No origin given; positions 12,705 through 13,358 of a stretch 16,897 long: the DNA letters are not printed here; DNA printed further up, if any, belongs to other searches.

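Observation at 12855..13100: DnaC-like loader with a Cys-rich N-terminal extension and a recent heptad duplication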

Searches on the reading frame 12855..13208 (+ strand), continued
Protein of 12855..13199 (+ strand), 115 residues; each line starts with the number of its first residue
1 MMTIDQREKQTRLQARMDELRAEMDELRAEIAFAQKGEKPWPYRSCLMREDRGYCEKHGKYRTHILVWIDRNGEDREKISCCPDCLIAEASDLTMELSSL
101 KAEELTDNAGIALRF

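Call 51: find_encoding_contigs(protein=P0146, flank=4000, max_places=2)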
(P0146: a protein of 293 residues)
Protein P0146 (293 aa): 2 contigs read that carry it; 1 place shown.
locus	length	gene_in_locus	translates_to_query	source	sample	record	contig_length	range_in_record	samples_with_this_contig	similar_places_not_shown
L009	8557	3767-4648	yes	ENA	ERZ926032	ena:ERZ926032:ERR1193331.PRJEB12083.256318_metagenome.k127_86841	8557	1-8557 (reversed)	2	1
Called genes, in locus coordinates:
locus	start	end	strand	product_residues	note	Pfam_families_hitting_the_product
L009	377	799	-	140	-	PF13560:HTH_31, PF01381:HTH_3, PF13443:HTH_26 (faint)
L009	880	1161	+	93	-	PF15943:YdaS_toxin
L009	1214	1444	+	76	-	-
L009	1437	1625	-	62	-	PF15930:YdiH (weak)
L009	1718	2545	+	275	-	PF02498:Bro-N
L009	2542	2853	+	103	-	-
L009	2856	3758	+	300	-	-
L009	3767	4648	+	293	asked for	PF01695:IstB_IS21, PF00308:Bac_DnaA (weak)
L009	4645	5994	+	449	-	PF00772:DnaB, PF13481:AAA_25 (faint), PF03796:DnaB_C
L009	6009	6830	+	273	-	PF27659:CHP02642 (faint), PF03589:Antiterm, PF20833:RNase_E_G_Thio (faint), PF00684:DnaJ_CXXCXGXG (faint), PF03589:Antiterm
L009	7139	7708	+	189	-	-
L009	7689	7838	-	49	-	-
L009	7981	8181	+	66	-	PF14359:DUF4406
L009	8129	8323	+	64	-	PF14359:DUF4406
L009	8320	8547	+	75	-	-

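Call 54: fold_search(model_id=the predicted structure, library=pdb)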
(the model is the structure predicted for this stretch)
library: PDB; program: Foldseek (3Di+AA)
matches with E <= 10: 935; with E <= 0.001: 0
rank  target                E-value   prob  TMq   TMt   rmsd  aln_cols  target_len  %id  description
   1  5fgp_A                1.1e-01  0.63  0.29  0.24   9.4       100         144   13  Crystal structure of D. melanogaster Pur-alpha repeat I-II in complex with DNA. (released 2016-01-20)
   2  7yx0_A                1.6e-01  0.35  0.24  0.18   8.9        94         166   14  Crystal structure of the full-length short LOV protein SBW25-LOV from Pseudomonas fluorescens (light state) (released 2023-05-24)
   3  4l9g_A                1.6e-01  0.35  0.26  0.13  10.9        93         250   13  Structure of PpsR N-Q-PAS1 from Rb. sphaeroides (released 2014-02-12)
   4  7yx0_C                1.9e-01  0.33  0.26  0.22   9.2        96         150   14  Crystal structure of the full-length short LOV protein SBW25-LOV from Pseudomonas fluorescens (light state) (released 2023-05-24)
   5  6nr8_5                2.5e-01  0.15  0.22  0.20  14.5       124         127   14  hTRiC-hPFD Class6 (released 2019-06-19)
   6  3k44_B                3.0e-01  0.47  0.30  0.25   9.8        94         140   14  Crystal Structure of Drosophila melanogaster Pur-alpha (released 2009-10-27)
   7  5mmj_y                3.0e-01  0.16  0.24  0.24  13.2        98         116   14  Structure of the small subunit of the chloroplast ribosome (released 2017-01-11)
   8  3nm7_B                3.6e-01  0.41  0.24  0.34   8.0        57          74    7  Crystal Structure of Borrelia burgdorferi Pur-alpha (released 2010-10-06)
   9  5x8r_y                3.6e-01  0.18  0.23  0.24  11.8        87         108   15  Structure of the 30S small subunit of chloroplast ribosome from spinach (released 2017-06-07)
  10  5c2u_A                3.8e-01  0.14  0.20  0.20  11.2        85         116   12  Ferredoxin-like domain of nucleoporin Nup54 bound to a nanobody (released 2015-08-26)
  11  2ffg_A                3.8e-01  0.13  0.18  0.24   9.0        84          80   14  Novel x-ray structure of the YkuJ protein from Bacillus subtilis. Northeast Structural Genomics target SR360. (released 2005-12-27)
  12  3nm7_A                4.3e-01  0.51  0.27  0.34   7.4        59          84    8  Crystal Structure of Borrelia burgdorferi Pur-alpha (released 2010-10-06)
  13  3sw1_A                4.6e-01  0.16  0.17  0.20   8.8        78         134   15  Structure of a full-length bacterial LOV protein (released 2012-02-15)
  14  7z17_A                4.6e-01  0.12  0.20  0.16  13.3       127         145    9  E. coli C-P lyase bound to a PhnK ABC dimer in an open conformation (released 2022-05-25)
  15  4hh2_A                4.9e-01  0.20  0.24  0.09  10.7        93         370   13  Structure of PpsR without the HTH motif from Rb. sphaeroides (released 2013-06-05)
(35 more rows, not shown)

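Call 58: fold_search(model_id=the predicted structure, library=viral)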
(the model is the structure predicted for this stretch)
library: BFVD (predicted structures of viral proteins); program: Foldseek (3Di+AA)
matches with E <= 10: 1528; with E <= 0.001: 0
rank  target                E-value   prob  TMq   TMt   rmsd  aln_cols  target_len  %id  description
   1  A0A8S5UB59            4.8e-03  0.89  0.24  0.31   9.2        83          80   20  Uncharacterized protein [Siphoviridae sp. ct8Cp41]
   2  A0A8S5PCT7            9.1e-03  0.72  0.21  0.28   9.3        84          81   13  Uncharacterized protein [Siphoviridae sp. ctorp6]
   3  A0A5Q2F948            1.2e-02  0.85  0.31  0.31  21.5       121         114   10  (no name in the UniProt tables at hand)
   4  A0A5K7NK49            2.5e-02  0.41  0.25  0.20  23.9       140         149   14  (no name in the UniProt tables at hand)
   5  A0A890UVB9            2.7e-02  0.75  0.22  0.36  10.3        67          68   15  (no name in the UniProt tables at hand)
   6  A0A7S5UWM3            5.0e-02  0.57  0.26  0.20  14.3       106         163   13  (no name in the UniProt tables at hand)
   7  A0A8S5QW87            5.3e-02  0.41  0.20  0.27  14.0        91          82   12  Uncharacterized protein [Myoviridae sp. ctTK08]
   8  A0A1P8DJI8            6.1e-02  0.51  0.21  0.32   8.6        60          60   17  (no name in the UniProt tables at hand)
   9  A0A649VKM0            6.9e-02  0.35  0.24  0.16  18.8       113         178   12  Uncharacterized protein [Microbacterium phage Megan]
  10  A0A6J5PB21            7.3e-02  0.93  0.26  0.41   4.1        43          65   16  Uncharacterized protein [uncultured Caudovirales phage]
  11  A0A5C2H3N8            7.8e-02  0.69  0.27  0.42   5.3        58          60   14  Uncharacterized protein [Sinorhizobium phage ort11]
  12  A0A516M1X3            7.8e-02  0.20  0.20  0.13  14.7       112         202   12  (no name in the UniProt tables at hand)
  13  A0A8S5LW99            8.3e-02  0.75  0.27  0.40  10.3        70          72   13  Uncharacterized protein [Myoviridae sp. ctplG2]
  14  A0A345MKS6            8.3e-02  0.35  0.24  0.29  15.6        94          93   10  (no name in the UniProt tables at hand)
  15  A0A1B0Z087            9.4e-02  0.60  0.26  0.32   7.1        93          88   13  (no name in the UniProt tables at hand)
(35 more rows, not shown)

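Call 69: search_solved_structures(query=A4, max_evalue=10, show_alignments=3)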
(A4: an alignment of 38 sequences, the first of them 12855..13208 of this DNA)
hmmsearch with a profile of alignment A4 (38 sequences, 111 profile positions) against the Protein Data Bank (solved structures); distinct sequences matched with E-value up to 10: 0.

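Call 85: find_homologous_proteins(query=A5, max_evalue=1e-10)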
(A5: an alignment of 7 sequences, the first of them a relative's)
Query A5 (7 sequences) (262 aa, profile of the alignment): 1193 proteins with E <= 1e-10 among 8000 candidates; the best 120 are listed.
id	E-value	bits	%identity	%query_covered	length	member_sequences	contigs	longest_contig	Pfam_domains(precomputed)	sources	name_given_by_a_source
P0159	8.8e-119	414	42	90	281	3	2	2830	PF01695.24,PF00308.25,PF00004.36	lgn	-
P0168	3.9e-111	389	44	89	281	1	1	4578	PF01695.24,PF00308.25,PF00004.36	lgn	-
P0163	3.3e-104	366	100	100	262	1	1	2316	PF01695.24,PF00308.25,PF00910.29,PF00004.36,PF20720.4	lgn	-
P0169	3.0e-103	363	40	89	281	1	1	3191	PF01695.24,PF00308.25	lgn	-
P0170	1.8e-101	357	40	91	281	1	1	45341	PF01695.24,PF00308.25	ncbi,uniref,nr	ncbi:ATP-binding protein [Rodentibacter genomosp. 2]|uniref:ATP-binding protein n=1 Tax=Rodentibacte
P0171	7.7e-100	352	41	89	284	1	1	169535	PF01695.24,PF00308.25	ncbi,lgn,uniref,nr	ncbi:DNA replication protein DnaC [Volucribacter psittacicida]|uniref:DNA replication protein DnaC n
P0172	1.4e-99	351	40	90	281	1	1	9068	PF01695.24,PF00308.25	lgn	-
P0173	5.6e-99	349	40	89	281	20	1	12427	PF01695.24,PF00308.25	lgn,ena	-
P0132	8.6e-99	348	36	89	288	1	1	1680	PF01695.24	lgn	-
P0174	1.0e-98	348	40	89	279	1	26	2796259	PF01695.24,PF00308.25,PF07728.21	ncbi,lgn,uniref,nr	ncbi:ATP-binding protein [Avibacterium paragallinarum]|uniref:ATP-binding protein n=1 Tax=Avibacteri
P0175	1.5e-98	348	40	89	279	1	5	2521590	PF01695.24,PF00308.25,PF07728.21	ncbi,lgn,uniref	ncbi:ATP-binding protein [Avibacterium paragallinarum]|uniref:ATP-binding protein n=1 Tax=Avibacteri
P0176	1.9e-98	347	39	89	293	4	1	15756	PF01695.24,PF00308.25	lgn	-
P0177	5.0e-98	346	39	92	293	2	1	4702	PF01695.24,PF00308.25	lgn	-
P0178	8.1e-98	345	38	90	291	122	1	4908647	PF01695.24,PF00308.25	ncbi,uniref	ncbi:ATP-binding protein [Yersinia sp. 2553 StPb PI]|uniref:ATP-binding protein n=1 Tax=Yersinia sp.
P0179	1.0e-97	345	39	89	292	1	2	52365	PF01695.24,PF00308.25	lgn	-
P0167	2.9e-94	333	34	97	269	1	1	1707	PF01695.24,PF00308.25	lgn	-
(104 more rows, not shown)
